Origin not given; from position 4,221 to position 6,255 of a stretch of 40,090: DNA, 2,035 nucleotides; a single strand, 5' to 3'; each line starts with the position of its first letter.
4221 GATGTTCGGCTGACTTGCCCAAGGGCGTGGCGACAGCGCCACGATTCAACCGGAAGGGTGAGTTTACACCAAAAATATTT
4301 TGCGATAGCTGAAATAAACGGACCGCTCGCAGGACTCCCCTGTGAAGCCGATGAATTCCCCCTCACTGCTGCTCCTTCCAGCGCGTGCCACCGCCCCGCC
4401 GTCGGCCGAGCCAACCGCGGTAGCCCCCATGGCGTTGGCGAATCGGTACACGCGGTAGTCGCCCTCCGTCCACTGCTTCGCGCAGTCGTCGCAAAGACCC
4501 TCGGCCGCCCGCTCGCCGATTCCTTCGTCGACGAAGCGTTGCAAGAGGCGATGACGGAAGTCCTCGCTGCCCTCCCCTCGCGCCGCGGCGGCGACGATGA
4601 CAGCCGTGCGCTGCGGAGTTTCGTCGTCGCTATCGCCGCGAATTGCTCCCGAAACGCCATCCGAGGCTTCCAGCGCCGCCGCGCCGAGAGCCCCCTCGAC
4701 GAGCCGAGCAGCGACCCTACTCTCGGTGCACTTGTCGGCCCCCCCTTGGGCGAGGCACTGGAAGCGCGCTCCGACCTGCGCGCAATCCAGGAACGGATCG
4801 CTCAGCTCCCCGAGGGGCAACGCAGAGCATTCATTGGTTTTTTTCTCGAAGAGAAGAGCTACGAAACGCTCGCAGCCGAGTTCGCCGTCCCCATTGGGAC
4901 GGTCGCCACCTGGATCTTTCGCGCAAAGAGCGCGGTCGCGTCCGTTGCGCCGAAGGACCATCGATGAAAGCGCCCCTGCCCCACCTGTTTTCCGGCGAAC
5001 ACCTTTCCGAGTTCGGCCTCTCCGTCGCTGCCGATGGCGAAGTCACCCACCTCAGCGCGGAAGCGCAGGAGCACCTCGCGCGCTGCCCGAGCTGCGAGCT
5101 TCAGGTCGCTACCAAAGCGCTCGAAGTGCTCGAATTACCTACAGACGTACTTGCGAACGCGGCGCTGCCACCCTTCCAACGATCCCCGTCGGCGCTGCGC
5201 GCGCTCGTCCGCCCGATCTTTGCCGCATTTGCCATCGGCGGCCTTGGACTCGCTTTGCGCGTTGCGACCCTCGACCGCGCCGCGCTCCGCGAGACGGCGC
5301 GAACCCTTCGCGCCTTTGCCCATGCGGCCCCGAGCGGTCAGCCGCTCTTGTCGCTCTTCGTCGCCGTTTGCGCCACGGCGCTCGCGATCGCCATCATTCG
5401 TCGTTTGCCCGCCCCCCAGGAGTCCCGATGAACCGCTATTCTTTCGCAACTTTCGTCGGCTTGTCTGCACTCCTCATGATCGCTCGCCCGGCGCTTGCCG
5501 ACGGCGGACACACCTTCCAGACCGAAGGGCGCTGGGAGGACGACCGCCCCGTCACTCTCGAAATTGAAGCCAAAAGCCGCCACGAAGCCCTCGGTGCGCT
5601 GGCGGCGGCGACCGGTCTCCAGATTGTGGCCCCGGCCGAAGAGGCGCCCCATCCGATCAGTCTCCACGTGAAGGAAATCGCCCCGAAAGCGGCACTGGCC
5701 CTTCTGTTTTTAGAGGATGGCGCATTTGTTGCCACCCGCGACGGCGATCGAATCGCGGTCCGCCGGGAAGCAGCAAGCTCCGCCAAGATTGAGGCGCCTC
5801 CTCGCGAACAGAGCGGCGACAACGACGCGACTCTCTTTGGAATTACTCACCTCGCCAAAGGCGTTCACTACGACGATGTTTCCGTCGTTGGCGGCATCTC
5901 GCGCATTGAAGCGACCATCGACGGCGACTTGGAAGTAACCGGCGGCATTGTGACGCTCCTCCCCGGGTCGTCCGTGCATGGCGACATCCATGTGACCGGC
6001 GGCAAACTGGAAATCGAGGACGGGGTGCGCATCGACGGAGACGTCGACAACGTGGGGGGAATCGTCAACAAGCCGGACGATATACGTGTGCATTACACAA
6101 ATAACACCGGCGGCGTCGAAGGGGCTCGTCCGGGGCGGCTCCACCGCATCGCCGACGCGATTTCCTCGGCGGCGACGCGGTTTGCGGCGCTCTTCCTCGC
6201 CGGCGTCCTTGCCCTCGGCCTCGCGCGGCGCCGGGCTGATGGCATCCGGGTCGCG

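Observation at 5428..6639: Unusual domain architecture: signal peptide - STN-like domain - bactofilin-like repeat - 4-TM C-terminal anchor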

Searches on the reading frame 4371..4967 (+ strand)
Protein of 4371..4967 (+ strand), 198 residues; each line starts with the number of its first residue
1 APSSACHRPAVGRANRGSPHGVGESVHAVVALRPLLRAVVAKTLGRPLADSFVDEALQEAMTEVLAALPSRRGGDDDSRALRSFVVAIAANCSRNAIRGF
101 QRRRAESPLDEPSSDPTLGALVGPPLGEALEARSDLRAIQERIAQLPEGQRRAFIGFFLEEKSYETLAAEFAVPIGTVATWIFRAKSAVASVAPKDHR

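Call 5: search_protein_families(library=pfam, proteins=[window:4371-4967:+], max_evalue=1)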
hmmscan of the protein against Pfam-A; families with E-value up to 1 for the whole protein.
window:4371-4967:+ (198 aa): 3 families
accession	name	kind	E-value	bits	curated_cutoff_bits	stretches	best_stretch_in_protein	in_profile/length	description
PF08281.18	Sigma70_r4_2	-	4.4e-13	49.1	25.7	1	137-188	2-53/54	Sigma-70, region 4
PF04545.22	Sigma70_r4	-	0.00087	19.2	24.1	1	143-185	2-44/50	Sigma-70, region 4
PF04542.20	Sigma70_r2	-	0.0033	17.6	24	1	31-100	4-68/71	Sigma-70 region 2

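Call 6: search_protein_families(library=ncbifam, proteins=[window:4371-4967:+], max_evalue=1)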
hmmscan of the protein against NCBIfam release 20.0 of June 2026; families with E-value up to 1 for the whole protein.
window:4371-4967:+ (198 aa): 50 families (the best 25 are shown)
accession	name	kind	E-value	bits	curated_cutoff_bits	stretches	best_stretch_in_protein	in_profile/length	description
TIGR02937.1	sigma70-ECF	superfamily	5.7e-13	48.8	42.9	1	30-187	8-159/165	sigma-70 family RNA polymerase sigma factor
TIGR02939.1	RpoE_Sigma70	equivalog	1.4e-09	38.2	236.15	1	42-191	35-184/190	RNA polymerase sigma factor RpoE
NF009164.0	PRK12511.1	equivalog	1.3e-08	34.6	185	1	36-190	17-156/182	RNA polymerase sigma factor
NF009167.0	PRK12514.1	equivalog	8.9e-08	32.2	265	1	54-185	48-170/180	RNA polymerase sigma factor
NF009186.0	PRK12534.1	equivalog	6.4e-07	29.4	267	1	55-187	50-179/187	RNA polymerase sigma factor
NF009176.0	PRK12524.1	equivalog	9.6e-07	28.8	264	1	45-191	44-182/196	RNA polymerase sigma factor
NF009189.0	PRK12537.1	equivalog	2.3e-06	27.2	261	1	76-189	69-177/182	RNA polymerase sigma factor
NF009178.0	PRK12526.1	equivalog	2.8e-06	27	301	1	137-180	150-193/211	RNA polymerase sigma factor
NF009172.0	PRK12519.1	subfamily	3e-06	26.9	222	1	63-184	62-180/194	RNA polymerase sigma factor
TIGR02985.1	Sig70_bacteroi1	subfamily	6e-06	26.6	126.4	1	55-186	26-155/162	RNA polymerase sigma-70 factor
TIGR02989.1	Sig-70_gvs1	subfamily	7.2e-06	26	124.55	1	31-189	9-154/158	RNA polymerase sigma-70 factor, Rhodopirellula/Verrucomicrobium family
NF009185.0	PRK12533.1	equivalog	7.8e-06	25.7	248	1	54-192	57-192/231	RNA polymerase sigma factor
NF008888.0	PRK11922.1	equivalog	8.9e-06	25.5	204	1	50-189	54-192/231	RNA polymerase sigma factor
NF007223.0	PRK09641.1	equivalog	1.6e-05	24.8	209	1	129-189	120-180/187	RNA polymerase sigma factor SigW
NF007225.0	PRK09643.1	equivalog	2e-05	24.3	190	1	54-190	55-179/204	RNA polymerase sigma factor SigM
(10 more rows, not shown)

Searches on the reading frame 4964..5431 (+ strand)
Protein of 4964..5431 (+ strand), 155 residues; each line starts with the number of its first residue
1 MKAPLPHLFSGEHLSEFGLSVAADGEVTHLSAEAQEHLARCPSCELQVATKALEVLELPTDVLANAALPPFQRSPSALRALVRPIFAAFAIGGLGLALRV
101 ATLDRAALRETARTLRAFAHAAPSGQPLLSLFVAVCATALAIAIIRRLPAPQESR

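Call 5: search_protein_families(library=pfam, proteins=[window:4964-5431:+], max_evalue=1)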
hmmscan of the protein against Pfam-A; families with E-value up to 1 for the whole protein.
window:4964-5431:+ (155 aa): 3 families
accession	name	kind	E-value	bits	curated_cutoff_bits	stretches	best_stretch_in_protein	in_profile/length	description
PF09534.15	Trp_oprn_chp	-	0.039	14.2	29.6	1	45-150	33-142/180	Tryptophan-associated transmembrane protein (Trp_oprn_chp)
PF13490.11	zf-HC2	-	0.071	13.7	22.2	1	23-44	12-34/35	Putative zinc-finger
PF03707.21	MHYT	-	0.14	12.6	21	1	128-148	29-49/59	Bacterial signalling protein N terminal repeat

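Call 6: search_protein_families(library=ncbifam, proteins=[window:4964-5431:+], max_evalue=1)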
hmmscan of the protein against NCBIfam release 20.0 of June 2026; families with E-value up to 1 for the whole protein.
window:4964-5431:+ (155 aa): 0 families

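Call 10: list_cluster_members(proteins=[P0001, window:4964-5428:+, P0007])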
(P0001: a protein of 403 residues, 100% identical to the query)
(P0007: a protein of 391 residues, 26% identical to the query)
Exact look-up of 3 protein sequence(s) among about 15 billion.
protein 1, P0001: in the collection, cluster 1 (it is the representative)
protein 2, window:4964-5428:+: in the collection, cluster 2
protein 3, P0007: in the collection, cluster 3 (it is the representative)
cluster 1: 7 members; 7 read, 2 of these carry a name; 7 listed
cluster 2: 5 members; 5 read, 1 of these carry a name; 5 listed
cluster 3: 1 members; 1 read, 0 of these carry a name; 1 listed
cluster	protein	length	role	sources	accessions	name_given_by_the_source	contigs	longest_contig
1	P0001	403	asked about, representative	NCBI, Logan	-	-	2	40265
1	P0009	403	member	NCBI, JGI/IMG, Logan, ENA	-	hypothetical protein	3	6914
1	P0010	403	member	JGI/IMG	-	hypothetical protein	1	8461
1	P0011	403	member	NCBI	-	-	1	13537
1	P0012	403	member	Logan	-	-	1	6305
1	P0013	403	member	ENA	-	-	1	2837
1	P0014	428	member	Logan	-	-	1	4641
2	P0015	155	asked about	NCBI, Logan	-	-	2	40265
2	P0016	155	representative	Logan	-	-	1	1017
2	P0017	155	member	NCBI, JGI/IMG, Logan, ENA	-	hypothetical protein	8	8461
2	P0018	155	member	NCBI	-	-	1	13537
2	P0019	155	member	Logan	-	-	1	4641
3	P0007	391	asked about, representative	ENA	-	-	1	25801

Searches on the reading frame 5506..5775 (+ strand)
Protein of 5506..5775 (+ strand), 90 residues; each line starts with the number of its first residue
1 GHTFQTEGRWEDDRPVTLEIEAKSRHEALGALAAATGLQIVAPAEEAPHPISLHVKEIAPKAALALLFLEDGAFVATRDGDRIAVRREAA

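Call 41: search_solved_structures(query=A3, max_evalue=10, show_alignments=2)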
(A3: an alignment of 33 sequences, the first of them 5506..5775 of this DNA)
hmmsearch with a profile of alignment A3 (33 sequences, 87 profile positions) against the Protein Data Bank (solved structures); distinct sequences matched with E-value up to 10: 19.
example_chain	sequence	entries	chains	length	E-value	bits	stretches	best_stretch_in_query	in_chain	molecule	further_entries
4ar0_A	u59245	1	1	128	5.8e-14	55.1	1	4-86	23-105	TYPE IV PILUS BIOGENESIS AND COMPETENCE PROTEIN PILQ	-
4av2_A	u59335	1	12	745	3.8e-12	49.3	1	13-86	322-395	TYPE IV PILUS BIOGENESIS AND COMPETENCE PROTEIN PILQ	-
9sh1_A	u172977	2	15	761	3.9e-12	49.2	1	13-86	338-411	Type IV pilus biogenesis and competence protein PilQ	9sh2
9x0w_A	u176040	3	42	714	3.6e-08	36.5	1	11-85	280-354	Fimbrial assembly protein PilQ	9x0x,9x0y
6ve2_A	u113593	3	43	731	3.9e-08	36.4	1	11-85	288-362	Fimbrial assembly protein PilQ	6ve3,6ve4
6w6m_A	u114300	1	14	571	1.1e-07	34.9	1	9-86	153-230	Type IV pilus secretin PilQ family protein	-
3jc8_Qa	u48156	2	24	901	2.9e-06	30.4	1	13-84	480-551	PilQ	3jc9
2y3m_A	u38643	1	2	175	0.0021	21.3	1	12-77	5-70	PROTEIN TRANSPORT PROTEIN HOFQ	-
2a02_A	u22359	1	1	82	0.0074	19.5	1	16-86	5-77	Ferric-pseudobactin 358 receptor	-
4h4c_A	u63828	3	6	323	0.29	14.4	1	21-45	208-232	4-hydroxy-3-methylbut-2-enyl diphosphate reductase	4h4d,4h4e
3urk_A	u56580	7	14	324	0.29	14.4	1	21-45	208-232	4-hydroxy-3-methylbut-2-enyl diphosphate reductase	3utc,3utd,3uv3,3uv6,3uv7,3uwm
3ke8_A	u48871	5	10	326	0.3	14.4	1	21-45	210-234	4-hydroxy-3-methylbut-2-enyl diphosphate reductase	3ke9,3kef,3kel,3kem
3t0g_A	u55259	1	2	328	0.3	14.4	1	21-45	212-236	4-hydroxy-3-methylbut-2-enyl diphosphate reductase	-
3szu_A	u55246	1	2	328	0.3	14.4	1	21-45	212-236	4-hydroxy-3-methylbut-2-enyl diphosphate reductase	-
4eb3_A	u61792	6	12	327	0.3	14.4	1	21-45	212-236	4-hydroxy-3-methylbut-2-enyl diphosphate reductase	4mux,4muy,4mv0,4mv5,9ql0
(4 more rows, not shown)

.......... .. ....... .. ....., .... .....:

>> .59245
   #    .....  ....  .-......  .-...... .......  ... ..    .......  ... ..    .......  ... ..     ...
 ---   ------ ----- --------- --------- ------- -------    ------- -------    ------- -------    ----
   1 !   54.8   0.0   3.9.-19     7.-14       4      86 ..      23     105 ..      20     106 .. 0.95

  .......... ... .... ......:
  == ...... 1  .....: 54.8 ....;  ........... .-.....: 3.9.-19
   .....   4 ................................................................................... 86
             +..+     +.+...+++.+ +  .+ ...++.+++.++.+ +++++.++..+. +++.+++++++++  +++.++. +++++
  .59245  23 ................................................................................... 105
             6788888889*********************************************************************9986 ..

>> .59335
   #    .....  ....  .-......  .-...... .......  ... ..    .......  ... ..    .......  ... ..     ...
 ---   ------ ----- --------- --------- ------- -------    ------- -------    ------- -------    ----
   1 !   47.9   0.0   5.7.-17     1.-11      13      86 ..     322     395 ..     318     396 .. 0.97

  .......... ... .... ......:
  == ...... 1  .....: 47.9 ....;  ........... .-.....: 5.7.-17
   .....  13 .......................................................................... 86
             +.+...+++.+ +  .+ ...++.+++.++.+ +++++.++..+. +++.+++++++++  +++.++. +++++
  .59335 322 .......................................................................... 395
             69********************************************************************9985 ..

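Call 47: predict_structure(alignment_id=A3)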
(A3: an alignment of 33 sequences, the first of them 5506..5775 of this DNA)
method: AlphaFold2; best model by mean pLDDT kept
length: 90 residues; sequences in the alignment: 33
mean_pLDDT: 92.9   pTM: 0.82
mean pLDDT of the five models: 92.9, 92.4, 92.3, 92.2, 91.6
residues with pLDDT >= 90: 72; 70-90: 16; 50-70: 2; < 50: 0
segments of 3 or more residues with pLDDT < 50: none
pLDDT, mean of each block of 10 residues (from residue 1): 89 92 96 97 89 96 93 93 91
secondary structure, 60 per line:
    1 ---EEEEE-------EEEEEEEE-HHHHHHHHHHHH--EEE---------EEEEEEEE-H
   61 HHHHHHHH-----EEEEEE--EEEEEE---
elements in order: E4-8 E16-23 H25-36 E39-41 E51-58 H60-68 E74-79 E82-87

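Call 49: fold_search(model_id=the predicted structure, library=pdb)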
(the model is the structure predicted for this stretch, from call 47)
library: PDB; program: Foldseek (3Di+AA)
matches with E <= 10: 197; with E <= 0.001: 1
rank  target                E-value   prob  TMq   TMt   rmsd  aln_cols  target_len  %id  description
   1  4ar0_MODEL_1_A        3.1e-04  1.00  0.64  0.48   3.7        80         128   19  N0 domain of Neisseria meningitidis Pilus assembly protein PilQ (released 2012-10-17)
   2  4av2_A                5.1e-03  1.00  0.61  0.23   2.8        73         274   20  Single particle electron microscopy of PilQ dodecameric complexes from Neisseria meningitidis. (released 2012-10-17)
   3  7mud_Ad               7.1e-03  1.00  0.63  0.45   3.4        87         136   10  Legionella pneumophila Dot/Icm T4SS OMC (released 2021-10-06)
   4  4m0h_A                1.1e-02  1.00  0.63  0.29   3.0        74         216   14  Crystal structure of a putative anti-sigma factor (BDI_1681) from Parabacteroides distasonis ATCC 8503 at 2.50 A resol (released 2013-10-16)
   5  4jtm_A                1.1e-02  1.00  0.59  0.64   3.1        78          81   12  Structure of the N0 domain of the type II secretin from enterotoxigenic Escherichia coli (released 2013-07-03)
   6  3jc8_Qa               1.3e-02  0.99  0.57  0.15  11.8        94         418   16  Architectural model of the type IVa pilus machine in a piliated state (released 2016-03-16)
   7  7aef_q                1.5e-02  1.00  0.62  0.12   2.7        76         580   16  Cryo-EM structure of an extracellular contractile injection system in marine bacterium Algoriphagus machipongonensis,  (released 2022-02-23)
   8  7pmp_MODEL_1_A        1.5e-02  0.97  0.46  0.39   5.6        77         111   10  Solution structure of Legionella pneumophila LspD (released 2022-09-14)
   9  9ndy_E                1.6e-02  0.99  0.57  0.20   3.3        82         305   15  Composite baseplate asymmetric unit of JohannRWettstein (Bas63) (released 2025-11-19)
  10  3cdd_A                2.2e-02  0.99  0.60  0.20   3.2        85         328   13  Crystal structure of prophage MuSo2, 43 kDa tail protein from Shewanella oneidensis (released 2008-03-11)
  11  7mud_AD               2.6e-02  1.00  0.62  0.44   3.6        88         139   10  Legionella pneumophila Dot/Icm T4SS OMC (released 2021-10-06)
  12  6x62_Ad               2.7e-02  0.99  0.61  0.44   3.8        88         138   10  Legionella pneumophila Dot T4SS OMC (released 2020-09-30)
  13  3cdd_E                2.7e-02  0.99  0.58  0.19   2.9        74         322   12  Crystal structure of prophage MuSo2, 43 kDa tail protein from Shewanella oneidensis (released 2008-03-11)
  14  6ovm_B                2.7e-02  0.99  0.60  0.66   3.0        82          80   15  Crystal Structure of the Pseudomonas capeferrum Anti-sigma Regulator PupR C-terminal Cell-surface Signaling Domain in  (released 2020-03-04)
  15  3ezj_G                2.9e-02  0.99  0.57  0.29   3.0        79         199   11  Crystal structure of the N-terminal domain of the secretin GspD from ETEC determined with the assistance of a nanobody (released 2009-02-17)
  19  9cuv_MODEL_1_A        3.9e-02  0.96  0.53  0.57   4.9        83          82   14  Solution Structure of the N-terminal signalling domain of Pseudomonas capferrum PupB (released 2024-10-09)
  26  4m0h_B                5.4e-02  1.00  0.64  0.30   2.2        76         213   13  Crystal structure of a putative anti-sigma factor (BDI_1681) from Parabacteroides distasonis ATCC 8503 at 2.50 A resol (released 2013-10-16)
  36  2a02_MODEL_1_A        7.6e-02  0.97  0.61  0.66   3.2        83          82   20  Solution NMR Structure of the Periplasmic Signaling Domain of the Outer Membrane Iron Transporter PupA from Ps (released 2006-09-26)
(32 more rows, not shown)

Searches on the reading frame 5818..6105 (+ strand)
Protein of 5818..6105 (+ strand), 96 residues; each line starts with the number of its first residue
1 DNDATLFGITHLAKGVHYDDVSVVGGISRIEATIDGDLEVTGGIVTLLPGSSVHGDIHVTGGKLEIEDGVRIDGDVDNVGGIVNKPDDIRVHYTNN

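Call 70: search_solved_structures(query=A5, max_evalue=10, show_alignments=2)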
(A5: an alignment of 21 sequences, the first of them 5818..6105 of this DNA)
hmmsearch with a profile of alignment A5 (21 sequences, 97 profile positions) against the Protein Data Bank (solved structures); distinct sequences matched with E-value up to 10: 19.
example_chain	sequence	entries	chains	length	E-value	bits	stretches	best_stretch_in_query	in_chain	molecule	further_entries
7ar9_z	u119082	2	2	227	0.0035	20.3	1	2-60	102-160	CA3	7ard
3r0s_A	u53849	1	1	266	0.02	17.9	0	27-78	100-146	Acyl-[acyl-carrier-protein]--UDP-N-acetylglucosamine O-acyltransferase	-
4e6t_A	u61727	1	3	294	0.074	16.1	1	10-63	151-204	Acyl-[acyl-carrier-protein]--UDP-N-acetylglucosamine O-acyltransferase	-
8e62_A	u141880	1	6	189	0.094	15.8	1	29-82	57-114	UDP-N-acetylglucosamine acyltransferase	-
4e6u_A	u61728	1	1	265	0.094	15.8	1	10-63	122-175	Acyl-[acyl-carrier-protein]--UDP-N-acetylglucosamine O-acyltransferase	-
2n3d_A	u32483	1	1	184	0.18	14.9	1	24-59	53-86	Bactofilin A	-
3hsq_A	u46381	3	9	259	0.32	14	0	46-83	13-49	Acyl-[acyl-carrier-protein]--UDP-N-acetylglucosamine O-acyltransferase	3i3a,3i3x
7txp_A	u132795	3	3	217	1.2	12.2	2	13-67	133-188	VioB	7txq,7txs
7dc5_A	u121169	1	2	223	1.3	12.1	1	41-77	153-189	Antifreeze protein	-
7ddb_A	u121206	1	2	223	1.3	12.1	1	41-77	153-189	Antifreeze protein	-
6ria_A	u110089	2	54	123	1.3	12.1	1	25-57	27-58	bactofilin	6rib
2f9c_A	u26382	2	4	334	1.7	11.7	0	35-79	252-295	Hypothetical protein YDCK | Putative transferase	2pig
1lxa_A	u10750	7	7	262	1.8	11.6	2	25-79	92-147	UDP N-ACETYLGLUCOSAMINE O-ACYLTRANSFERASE | Acyl-[acyl-carrier-protein]--UDP-N-acetylglucosamine O-acyltransferase | UDP-N-acetylglucosamine acyltransferase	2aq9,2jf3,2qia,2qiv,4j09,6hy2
2jf2_A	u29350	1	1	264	1.9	11.6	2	25-79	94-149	ACYL-[ACYL-CARRIER-PROTEIN]--UDP-N-ACETYLGLUCOSAMINE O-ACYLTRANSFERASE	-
6p9p_A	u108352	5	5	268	2.1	11.4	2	25-78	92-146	Acyl-[acyl-carrier-protein]--UDP-N-acetylglucosamine O-acyltransferase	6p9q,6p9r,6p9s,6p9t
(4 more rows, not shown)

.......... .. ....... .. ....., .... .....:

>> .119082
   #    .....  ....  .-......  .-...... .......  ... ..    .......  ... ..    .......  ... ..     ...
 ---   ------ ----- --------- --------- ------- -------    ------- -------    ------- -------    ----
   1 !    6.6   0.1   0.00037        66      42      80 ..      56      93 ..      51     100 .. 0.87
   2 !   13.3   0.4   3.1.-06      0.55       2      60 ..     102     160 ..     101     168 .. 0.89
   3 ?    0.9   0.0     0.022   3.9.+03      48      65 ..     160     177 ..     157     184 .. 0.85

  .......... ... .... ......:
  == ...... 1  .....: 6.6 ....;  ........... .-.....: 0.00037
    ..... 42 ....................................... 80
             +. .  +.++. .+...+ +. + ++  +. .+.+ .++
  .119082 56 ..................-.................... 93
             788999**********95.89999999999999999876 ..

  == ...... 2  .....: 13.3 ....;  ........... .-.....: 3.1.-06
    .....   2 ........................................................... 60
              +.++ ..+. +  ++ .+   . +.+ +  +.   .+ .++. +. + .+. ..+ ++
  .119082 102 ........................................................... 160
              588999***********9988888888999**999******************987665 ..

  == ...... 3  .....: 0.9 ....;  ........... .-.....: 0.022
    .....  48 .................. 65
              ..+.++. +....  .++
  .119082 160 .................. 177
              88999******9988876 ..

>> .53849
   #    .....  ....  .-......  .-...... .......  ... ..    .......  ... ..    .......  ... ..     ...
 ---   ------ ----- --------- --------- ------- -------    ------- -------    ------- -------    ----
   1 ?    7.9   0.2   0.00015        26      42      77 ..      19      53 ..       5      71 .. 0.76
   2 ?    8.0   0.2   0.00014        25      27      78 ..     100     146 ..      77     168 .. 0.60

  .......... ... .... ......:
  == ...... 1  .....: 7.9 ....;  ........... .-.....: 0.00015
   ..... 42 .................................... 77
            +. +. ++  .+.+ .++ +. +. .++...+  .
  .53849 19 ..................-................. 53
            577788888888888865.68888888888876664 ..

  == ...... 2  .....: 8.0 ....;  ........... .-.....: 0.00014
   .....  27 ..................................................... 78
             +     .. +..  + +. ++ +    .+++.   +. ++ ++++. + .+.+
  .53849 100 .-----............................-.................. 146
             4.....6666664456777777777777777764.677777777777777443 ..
